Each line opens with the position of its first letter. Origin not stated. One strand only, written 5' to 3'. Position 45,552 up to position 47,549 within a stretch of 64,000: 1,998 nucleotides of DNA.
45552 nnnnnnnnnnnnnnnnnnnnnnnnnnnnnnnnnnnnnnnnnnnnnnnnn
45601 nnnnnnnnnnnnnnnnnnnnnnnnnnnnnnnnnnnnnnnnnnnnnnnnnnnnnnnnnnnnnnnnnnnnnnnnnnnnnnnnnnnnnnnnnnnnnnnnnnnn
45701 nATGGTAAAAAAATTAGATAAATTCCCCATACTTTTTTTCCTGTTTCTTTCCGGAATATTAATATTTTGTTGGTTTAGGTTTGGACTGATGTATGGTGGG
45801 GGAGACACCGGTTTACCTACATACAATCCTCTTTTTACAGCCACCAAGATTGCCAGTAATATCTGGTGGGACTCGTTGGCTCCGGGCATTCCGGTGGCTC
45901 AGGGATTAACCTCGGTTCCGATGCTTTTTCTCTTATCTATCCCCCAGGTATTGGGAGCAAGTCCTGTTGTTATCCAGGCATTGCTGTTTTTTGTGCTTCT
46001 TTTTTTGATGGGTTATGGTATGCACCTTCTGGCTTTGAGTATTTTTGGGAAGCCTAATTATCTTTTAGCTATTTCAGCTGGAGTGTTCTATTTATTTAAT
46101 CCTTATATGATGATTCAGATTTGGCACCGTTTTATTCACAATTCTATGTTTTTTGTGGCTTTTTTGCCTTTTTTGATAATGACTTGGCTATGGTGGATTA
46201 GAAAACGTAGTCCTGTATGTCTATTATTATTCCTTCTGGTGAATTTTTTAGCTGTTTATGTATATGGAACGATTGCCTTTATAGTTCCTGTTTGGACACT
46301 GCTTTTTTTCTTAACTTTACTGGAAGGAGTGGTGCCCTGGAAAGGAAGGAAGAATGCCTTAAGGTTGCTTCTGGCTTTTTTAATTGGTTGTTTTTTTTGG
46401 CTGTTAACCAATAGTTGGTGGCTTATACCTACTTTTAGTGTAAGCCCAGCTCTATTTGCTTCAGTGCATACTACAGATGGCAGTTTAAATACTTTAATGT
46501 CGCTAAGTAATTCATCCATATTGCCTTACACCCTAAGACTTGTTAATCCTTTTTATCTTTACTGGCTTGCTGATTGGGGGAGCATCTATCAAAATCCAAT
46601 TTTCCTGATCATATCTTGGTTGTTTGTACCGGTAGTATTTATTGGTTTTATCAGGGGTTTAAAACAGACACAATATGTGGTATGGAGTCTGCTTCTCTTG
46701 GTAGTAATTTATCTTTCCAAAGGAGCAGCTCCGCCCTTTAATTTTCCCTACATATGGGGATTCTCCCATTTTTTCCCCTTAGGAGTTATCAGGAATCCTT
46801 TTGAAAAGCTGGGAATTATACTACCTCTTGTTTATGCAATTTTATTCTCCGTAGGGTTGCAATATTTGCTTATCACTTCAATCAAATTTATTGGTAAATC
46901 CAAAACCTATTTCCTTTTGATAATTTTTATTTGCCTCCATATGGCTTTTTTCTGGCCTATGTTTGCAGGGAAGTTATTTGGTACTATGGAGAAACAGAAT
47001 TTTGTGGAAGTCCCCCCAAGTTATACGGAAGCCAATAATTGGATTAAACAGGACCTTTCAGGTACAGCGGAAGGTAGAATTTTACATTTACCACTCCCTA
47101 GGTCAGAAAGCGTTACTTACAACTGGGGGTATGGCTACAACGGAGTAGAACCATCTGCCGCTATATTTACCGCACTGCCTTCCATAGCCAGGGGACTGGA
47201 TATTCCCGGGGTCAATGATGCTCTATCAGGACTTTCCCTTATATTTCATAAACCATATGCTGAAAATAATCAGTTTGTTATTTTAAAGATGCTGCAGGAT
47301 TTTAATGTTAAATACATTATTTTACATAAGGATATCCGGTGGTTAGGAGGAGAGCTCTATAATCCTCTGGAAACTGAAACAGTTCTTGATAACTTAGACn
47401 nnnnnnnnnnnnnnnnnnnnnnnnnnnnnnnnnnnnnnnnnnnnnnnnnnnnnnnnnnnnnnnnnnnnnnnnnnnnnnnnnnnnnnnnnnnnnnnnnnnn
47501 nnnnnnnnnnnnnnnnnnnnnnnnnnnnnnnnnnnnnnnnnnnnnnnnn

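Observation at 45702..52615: Perfect 1.58-kb direct repeat makes two adjacent giant GT-C genes share an identical membrane domain while their ectodomains are highly diverged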

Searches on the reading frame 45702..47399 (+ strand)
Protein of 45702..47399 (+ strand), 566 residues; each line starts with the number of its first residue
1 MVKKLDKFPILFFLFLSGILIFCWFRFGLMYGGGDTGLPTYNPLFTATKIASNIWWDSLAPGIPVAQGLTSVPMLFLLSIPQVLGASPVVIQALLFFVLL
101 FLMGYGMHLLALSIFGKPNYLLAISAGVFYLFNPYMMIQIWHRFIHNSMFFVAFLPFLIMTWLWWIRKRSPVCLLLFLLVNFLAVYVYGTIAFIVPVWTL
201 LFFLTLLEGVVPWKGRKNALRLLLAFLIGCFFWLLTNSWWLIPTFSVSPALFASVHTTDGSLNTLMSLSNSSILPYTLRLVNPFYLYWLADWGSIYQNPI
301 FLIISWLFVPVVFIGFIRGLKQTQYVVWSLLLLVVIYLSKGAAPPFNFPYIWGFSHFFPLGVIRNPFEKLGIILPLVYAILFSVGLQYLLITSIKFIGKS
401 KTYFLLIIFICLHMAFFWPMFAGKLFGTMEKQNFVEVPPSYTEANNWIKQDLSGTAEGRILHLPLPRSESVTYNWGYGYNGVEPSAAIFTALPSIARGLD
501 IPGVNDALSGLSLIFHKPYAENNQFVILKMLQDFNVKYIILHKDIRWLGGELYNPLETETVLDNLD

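Call 14: search_protein_families(library=pfam, proteins=[window:45702-47399:+], max_evalue=10)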
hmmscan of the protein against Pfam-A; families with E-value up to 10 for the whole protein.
window:45702-47399:+ (566 aa): 0 families
